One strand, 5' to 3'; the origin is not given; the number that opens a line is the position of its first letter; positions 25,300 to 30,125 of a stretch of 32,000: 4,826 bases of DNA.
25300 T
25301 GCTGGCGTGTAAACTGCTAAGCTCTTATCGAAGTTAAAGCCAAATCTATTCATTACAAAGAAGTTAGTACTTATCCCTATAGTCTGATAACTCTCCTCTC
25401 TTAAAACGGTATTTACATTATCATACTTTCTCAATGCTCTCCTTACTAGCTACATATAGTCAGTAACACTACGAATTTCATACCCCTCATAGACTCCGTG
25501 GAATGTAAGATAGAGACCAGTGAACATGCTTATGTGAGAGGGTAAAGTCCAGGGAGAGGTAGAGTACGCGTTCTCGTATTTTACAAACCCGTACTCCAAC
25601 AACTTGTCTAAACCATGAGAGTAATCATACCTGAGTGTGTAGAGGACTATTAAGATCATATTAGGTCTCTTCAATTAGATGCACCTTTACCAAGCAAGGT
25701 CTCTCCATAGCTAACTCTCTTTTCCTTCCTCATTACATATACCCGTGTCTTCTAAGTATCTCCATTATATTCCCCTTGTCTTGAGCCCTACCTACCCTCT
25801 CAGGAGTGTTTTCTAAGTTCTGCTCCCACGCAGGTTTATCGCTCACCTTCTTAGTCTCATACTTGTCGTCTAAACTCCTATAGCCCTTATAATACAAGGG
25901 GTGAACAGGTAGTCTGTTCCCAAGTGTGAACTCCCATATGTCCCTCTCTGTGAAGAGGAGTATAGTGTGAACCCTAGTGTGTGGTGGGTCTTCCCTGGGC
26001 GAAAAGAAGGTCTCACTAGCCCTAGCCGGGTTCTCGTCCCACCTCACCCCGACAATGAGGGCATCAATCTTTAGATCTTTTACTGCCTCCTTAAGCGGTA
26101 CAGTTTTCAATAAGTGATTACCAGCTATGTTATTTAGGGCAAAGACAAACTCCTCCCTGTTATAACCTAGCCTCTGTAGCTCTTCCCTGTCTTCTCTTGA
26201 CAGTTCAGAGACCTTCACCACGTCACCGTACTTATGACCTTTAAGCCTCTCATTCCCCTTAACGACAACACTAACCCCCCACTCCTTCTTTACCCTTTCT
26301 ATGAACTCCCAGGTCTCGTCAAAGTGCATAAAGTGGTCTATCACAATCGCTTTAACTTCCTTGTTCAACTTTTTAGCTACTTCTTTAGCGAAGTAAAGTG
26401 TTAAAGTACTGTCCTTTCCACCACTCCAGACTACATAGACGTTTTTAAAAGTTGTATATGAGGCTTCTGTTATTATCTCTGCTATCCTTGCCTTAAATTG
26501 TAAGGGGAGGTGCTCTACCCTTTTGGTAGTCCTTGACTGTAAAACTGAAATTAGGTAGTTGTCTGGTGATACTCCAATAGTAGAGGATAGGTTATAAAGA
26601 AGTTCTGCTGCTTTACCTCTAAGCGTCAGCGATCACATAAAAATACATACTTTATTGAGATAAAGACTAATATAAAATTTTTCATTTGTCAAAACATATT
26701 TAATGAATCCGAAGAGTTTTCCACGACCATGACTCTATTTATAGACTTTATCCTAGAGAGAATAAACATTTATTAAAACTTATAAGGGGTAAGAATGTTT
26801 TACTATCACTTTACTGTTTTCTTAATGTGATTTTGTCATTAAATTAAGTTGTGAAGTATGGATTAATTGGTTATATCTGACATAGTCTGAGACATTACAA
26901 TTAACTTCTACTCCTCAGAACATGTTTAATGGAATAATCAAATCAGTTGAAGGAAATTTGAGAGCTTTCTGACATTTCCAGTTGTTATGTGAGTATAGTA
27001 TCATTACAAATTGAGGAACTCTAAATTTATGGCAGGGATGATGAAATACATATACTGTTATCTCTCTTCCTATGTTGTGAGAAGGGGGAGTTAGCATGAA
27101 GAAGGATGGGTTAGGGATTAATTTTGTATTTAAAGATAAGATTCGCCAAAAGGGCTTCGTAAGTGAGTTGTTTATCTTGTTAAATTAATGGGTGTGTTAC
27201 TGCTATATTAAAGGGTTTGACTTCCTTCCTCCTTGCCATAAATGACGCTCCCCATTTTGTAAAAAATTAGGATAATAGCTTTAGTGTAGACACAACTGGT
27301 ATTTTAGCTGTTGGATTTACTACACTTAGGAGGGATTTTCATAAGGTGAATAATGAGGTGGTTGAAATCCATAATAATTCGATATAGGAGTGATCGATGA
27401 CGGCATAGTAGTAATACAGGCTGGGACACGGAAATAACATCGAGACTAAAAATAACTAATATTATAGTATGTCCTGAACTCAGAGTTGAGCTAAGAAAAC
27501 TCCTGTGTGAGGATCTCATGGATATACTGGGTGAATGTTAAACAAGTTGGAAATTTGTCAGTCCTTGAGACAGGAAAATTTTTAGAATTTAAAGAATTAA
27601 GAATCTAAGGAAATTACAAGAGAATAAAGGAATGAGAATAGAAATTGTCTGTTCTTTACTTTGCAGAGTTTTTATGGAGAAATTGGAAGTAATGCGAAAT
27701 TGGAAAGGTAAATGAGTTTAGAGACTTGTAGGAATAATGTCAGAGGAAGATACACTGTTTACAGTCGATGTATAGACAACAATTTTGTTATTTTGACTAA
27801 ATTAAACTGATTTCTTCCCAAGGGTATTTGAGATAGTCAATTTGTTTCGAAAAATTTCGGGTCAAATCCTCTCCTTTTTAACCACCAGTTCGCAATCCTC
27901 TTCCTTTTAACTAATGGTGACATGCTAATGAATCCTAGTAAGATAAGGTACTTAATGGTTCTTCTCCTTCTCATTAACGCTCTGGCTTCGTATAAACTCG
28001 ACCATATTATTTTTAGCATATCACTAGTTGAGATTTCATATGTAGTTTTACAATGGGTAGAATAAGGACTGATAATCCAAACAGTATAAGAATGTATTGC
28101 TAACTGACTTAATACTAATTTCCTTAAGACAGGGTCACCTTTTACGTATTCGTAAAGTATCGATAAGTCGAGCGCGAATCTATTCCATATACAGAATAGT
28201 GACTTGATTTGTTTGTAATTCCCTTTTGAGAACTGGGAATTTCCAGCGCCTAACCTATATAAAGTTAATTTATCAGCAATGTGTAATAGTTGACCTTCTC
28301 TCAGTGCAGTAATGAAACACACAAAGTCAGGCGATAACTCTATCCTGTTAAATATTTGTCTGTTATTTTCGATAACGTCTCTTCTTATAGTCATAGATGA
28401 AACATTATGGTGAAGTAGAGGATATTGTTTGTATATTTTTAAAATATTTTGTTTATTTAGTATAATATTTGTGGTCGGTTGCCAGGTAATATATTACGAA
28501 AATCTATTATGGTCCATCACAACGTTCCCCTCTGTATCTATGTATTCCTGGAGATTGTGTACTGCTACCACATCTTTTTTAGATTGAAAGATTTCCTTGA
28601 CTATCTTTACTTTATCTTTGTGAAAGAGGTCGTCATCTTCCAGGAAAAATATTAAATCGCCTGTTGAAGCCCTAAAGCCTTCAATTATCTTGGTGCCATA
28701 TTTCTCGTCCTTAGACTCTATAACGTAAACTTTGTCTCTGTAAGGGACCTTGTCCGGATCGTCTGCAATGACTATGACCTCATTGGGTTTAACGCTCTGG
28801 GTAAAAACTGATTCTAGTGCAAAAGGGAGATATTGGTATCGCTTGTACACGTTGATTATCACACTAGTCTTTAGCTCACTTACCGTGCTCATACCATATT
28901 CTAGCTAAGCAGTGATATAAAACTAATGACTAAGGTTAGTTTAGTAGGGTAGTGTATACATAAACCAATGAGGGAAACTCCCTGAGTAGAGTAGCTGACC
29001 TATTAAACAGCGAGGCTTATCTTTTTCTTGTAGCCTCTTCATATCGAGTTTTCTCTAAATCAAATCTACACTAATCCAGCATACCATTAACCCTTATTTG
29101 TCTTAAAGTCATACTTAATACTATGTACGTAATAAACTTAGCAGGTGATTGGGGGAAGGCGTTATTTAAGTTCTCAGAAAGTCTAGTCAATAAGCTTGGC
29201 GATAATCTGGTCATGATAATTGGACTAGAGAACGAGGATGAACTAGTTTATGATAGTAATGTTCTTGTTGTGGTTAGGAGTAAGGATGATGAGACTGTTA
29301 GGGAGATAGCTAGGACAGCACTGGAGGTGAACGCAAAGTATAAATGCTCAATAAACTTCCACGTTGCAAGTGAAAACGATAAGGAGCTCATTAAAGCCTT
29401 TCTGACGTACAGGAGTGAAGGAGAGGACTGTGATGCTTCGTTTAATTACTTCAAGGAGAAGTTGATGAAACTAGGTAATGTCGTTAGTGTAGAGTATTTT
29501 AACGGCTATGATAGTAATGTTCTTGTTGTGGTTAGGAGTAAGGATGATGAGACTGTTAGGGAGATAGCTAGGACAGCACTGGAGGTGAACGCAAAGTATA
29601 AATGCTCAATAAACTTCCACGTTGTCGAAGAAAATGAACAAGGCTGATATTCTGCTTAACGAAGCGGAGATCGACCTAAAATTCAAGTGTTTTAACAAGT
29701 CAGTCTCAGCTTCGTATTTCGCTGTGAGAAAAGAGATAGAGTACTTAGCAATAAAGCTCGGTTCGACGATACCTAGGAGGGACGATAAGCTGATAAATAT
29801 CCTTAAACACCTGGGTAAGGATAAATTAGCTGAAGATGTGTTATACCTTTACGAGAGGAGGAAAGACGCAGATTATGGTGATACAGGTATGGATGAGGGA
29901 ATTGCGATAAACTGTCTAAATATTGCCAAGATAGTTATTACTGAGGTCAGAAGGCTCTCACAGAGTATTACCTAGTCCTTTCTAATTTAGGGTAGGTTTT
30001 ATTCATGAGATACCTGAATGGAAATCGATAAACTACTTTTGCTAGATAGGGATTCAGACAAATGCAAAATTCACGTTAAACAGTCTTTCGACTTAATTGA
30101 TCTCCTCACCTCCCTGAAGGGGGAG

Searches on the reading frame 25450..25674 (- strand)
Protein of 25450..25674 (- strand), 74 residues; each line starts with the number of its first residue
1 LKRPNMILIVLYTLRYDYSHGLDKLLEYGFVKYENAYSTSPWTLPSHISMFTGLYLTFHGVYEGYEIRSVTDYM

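Call 93: search_protein_families(library=pfam, proteins=[window:25450-25674:-], max_evalue=0.1)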
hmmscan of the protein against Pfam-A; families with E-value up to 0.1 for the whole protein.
window:25450-25674:- (74 aa): 2 families
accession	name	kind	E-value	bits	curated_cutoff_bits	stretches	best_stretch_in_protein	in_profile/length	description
PF01663.27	Phosphodiest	-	0.00047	20.3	23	1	17-63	18-64/342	Type I phosphodiesterase / nucleotide pyrophosphatase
PF00884.28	Sulfatase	-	0.0034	17.2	25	1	22-65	29-71/301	Sulfatase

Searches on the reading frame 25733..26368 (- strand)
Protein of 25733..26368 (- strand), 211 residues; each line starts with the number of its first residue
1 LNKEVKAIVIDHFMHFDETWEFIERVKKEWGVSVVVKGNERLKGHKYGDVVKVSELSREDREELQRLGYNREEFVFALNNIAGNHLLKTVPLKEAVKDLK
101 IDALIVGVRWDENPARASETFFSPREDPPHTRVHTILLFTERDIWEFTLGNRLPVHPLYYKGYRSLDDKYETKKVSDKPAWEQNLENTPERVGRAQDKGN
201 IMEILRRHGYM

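Call 5: search_protein_families(library=pfam, proteins=[window:25733-26368:-], max_evalue=0.1)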
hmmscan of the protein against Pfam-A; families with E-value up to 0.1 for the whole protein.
window:25733-26368:- (211 aa): 2 families
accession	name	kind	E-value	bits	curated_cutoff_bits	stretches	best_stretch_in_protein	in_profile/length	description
PF01507.26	PAPS_reduct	-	2.5e-23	83.4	22.5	1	2-168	23-169/175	Phosphoadenosine phosphosulfate reductase domain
PF10045.14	DUF2280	-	0.084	13.4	24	0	2-44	5-47/103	Uncharacterized conserved protein (DUF2280)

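Call 72: search_protein_families(library=ncbifam, proteins=[window:25733-26368:-], max_evalue=0.01)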
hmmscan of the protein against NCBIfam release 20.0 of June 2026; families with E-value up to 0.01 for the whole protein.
window:25733-26368:- (211 aa): 10 families
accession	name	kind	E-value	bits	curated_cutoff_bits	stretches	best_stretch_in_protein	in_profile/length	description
NF003587.0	PRK05253.1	subfamily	1.9e-19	70.1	195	2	79-127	106-154/301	sulfate adenylyltransferase subunit CysD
TIGR00434.1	cysH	subfamily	7.7e-17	61.9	165.1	1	2-178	37-194/214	phosophoadenylyl-sulfate reductase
NF002537.0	PRK02090.1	equivalog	7.9e-16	58.4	154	1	2-177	64-218/244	phosphoadenylyl-sulfate reductase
TIGR02057.1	PAPS_reductase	equivalog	2e-14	54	254.2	1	3-178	49-205/224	phosphoadenosine phosphosulfate reductase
TIGR02055.1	APS_reductase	subfamily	1.6e-13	50.9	235.3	1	2-175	17-171/194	adenylylsulfate reductase, thioredoxin dependent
TIGR02039.1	CysD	subfamily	1.7e-12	47.5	396.6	1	84-126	103-145/294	sulfate adenylyltransferase, small subunit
NF009214.0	PRK12563.1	equivalog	2.4e-12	46.9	413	2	75-127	117-169/317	sulfate adenylyltransferase subunit CysD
NF006351.0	PRK08576.1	equivalog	3.6e-08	32.4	290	1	88-163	318-393/436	hypothetical protein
NF010367.0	PRK13795.1-2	equivalog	0.00029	19.4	456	0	2-35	266-299/584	hypothetical protein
NF006327.0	PRK08557.1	equivalog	0.0034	16.2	366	0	4-40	207-244/415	hypothetical protein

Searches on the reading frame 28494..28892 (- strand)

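Call 5: search_protein_families(library=pfam, proteins=[window:28494-28892:-], max_evalue=0.1)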
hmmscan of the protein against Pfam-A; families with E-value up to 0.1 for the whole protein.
window:28494-28892:- (132 aa): 3 families
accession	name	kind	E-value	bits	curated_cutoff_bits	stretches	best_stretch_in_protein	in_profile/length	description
PF00535.33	Glycos_transf_2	-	3.1e-13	50.4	23.3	1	10-119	1-121/168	Glycosyl transferase family 2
PF13641.12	Glyco_tranf_2_3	-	0.00016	22.2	27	1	10-112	4-120/230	Glycosyltransferase like family 2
PF10111.15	Glyco_tranf_2_2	-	0.022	14.7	27.3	1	54-115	56-124/276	Glycosyltransferase like family 2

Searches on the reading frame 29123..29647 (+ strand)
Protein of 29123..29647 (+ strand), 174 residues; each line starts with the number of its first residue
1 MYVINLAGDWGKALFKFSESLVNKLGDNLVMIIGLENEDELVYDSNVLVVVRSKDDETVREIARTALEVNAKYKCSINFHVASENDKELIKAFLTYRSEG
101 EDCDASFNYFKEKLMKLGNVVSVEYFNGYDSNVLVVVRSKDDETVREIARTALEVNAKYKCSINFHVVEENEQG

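Call 93: search_protein_families(library=pfam, proteins=[window:29123-29647:+], max_evalue=0.1)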
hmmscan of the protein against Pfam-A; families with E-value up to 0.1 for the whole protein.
window:29123-29647:+ (174 aa): 9 families
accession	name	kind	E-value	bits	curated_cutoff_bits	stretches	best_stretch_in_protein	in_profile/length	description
PF13848.12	Thioredoxin_6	-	6.8e-05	23.3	27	0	110-168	71-133/184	Thioredoxin-like domain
PF20335.4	DUF6630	-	0.00046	21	27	0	99-152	99-151/158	Domain of unknown function (DUF6630)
PF15969.10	RexA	-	0.0036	17.3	25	0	125-156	51-82/235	Intracellular sensor of Lambda phage, Abi component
PF11547.14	E3_UbLigase_EDD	-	0.004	17.4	25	0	57-71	26-40/52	E3 ubiquitin ligase EDD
PF21756.2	DacZ_T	-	0.0066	17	27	1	13-91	4-82/106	Probable sensor domain DacZ_T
PF09580.15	Spore_YhcN_YlaJ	-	0.047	14.2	26.3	0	41-74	78-117/158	Sporulation lipoprotein YhcN/YlaJ (Spore_YhcN_YlaJ)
PF01037.27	AsnC_trans_reg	-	0.048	14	25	0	107-152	11-55/73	Lrp/AsnC ligand binding domain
PF11523.13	DUF3223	-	0.053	14.5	21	0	51-107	13-71/75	Protein of unknown function (DUF3223)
PF18048.7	TRAF6_Z2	-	0.06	13.8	27.4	0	160-170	15-25/27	TNF receptor-associated factor 6 zinc finger 2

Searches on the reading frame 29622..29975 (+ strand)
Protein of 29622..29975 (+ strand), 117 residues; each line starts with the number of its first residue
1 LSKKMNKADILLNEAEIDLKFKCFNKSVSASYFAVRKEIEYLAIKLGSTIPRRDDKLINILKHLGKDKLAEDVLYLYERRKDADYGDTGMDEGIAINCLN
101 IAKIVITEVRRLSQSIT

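Call 93: search_protein_families(library=pfam, proteins=[window:29622-29975:+], max_evalue=0.1)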
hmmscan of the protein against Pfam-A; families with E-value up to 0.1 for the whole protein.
window:29622-29975:+ (117 aa): 1 family
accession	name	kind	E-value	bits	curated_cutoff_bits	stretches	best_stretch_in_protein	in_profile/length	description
PF05168.19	HEPN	-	2e-09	38.1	22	1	5-111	5-116/117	HEPN domain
